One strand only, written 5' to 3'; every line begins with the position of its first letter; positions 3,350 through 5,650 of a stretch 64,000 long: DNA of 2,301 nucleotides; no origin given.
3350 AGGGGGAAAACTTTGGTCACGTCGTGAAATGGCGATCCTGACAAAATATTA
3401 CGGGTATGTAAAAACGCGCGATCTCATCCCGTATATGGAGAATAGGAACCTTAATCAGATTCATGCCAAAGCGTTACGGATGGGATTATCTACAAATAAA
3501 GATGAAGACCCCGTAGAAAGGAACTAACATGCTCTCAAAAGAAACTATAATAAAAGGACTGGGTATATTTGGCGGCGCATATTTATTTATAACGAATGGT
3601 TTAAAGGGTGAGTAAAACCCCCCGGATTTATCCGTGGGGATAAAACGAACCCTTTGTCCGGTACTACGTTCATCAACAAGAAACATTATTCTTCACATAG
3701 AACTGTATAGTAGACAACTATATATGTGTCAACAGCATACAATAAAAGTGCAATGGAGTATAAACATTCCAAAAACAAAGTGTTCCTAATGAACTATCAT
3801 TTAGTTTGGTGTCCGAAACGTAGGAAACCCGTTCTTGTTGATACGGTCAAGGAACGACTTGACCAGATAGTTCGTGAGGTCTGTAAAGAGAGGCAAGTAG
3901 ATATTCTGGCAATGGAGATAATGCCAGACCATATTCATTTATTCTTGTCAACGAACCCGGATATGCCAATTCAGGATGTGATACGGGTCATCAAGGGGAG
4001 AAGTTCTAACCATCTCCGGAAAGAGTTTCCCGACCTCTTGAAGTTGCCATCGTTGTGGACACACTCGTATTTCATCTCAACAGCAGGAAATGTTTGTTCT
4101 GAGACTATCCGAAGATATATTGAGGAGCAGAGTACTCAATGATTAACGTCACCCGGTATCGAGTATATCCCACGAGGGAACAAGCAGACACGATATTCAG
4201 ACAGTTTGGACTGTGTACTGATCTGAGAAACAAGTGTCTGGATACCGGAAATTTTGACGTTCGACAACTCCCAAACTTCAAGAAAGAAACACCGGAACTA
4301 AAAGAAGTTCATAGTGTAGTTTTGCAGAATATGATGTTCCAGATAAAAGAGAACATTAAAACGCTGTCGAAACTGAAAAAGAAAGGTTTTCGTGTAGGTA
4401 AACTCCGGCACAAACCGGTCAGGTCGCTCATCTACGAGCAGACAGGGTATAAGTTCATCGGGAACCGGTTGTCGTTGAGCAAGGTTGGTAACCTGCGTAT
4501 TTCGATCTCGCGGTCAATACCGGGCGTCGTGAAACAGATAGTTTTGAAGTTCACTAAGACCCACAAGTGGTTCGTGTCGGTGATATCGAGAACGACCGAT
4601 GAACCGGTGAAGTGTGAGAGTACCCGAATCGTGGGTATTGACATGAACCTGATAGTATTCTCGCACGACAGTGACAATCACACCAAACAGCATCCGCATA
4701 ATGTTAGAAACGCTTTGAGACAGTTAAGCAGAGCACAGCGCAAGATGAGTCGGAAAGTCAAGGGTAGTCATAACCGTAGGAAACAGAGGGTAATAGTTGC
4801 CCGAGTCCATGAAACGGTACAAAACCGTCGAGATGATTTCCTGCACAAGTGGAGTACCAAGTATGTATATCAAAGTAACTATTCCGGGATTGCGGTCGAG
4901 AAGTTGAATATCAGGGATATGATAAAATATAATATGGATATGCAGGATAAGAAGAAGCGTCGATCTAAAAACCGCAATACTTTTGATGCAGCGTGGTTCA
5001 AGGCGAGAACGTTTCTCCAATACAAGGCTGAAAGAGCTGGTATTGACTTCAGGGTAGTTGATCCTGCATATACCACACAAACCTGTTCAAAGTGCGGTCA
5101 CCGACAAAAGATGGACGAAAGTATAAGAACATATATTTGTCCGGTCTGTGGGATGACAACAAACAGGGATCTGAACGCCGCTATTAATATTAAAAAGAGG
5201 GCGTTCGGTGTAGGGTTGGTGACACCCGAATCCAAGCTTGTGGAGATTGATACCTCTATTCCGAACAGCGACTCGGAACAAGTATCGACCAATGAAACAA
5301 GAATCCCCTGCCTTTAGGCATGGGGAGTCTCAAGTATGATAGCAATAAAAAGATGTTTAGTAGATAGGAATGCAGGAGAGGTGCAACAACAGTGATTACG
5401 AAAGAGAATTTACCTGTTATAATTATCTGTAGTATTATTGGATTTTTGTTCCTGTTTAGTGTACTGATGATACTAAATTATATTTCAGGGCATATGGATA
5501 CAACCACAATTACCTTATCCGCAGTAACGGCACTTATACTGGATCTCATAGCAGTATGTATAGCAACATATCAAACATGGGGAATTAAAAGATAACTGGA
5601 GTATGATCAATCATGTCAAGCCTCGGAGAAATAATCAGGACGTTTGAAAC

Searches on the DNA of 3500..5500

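Call 91: search_rna_families(source=window, start=3500, end=5500, threshold=evalue, max_evalue=5)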
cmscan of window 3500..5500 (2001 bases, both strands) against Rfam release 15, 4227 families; matches with E-value up to 5: 1.
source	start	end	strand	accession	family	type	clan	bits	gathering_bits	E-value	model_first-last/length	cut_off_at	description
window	4185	4240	-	RF00320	snoZ185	Gene; snRNA; snoRNA; CD-box;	-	19.7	50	0.47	1-86/86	no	Small nucleolar RNA Z185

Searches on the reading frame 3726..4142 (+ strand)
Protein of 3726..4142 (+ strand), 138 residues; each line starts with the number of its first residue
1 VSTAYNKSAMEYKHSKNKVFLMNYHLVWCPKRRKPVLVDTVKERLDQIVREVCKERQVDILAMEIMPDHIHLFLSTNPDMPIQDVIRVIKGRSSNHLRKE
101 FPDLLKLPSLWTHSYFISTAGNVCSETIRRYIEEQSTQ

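Call 13: search_protein_families(library=pfam, proteins=[window:3726-4142:+], max_evalue=0.01)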
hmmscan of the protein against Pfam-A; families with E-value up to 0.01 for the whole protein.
window:3726-4142:+ (138 aa): 1 family
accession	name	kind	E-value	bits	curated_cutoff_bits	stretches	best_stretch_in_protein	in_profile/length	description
PF01797.21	Y1_Tnp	-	2.1e-41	141.3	23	1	19-135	2-121/121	Transposase IS200 like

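Call 93: search_protein_families(library=ncbifam, proteins=[window:3726-4142:+], max_evalue=0.001)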
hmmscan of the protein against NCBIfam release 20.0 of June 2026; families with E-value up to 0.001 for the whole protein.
window:3726-4142:+ (138 aa): 2 families
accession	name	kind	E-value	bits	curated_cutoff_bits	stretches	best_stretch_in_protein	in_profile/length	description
NF033573.1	transpos_IS200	equivalog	1.9e-43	147.7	55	1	12-134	1-126/126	IS200/IS605 family transposase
NF047646.1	REP_Tyr_transpos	equivalog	3.7e-10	39.9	80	1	29-100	17-94/146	REP-associated tyrosine transposase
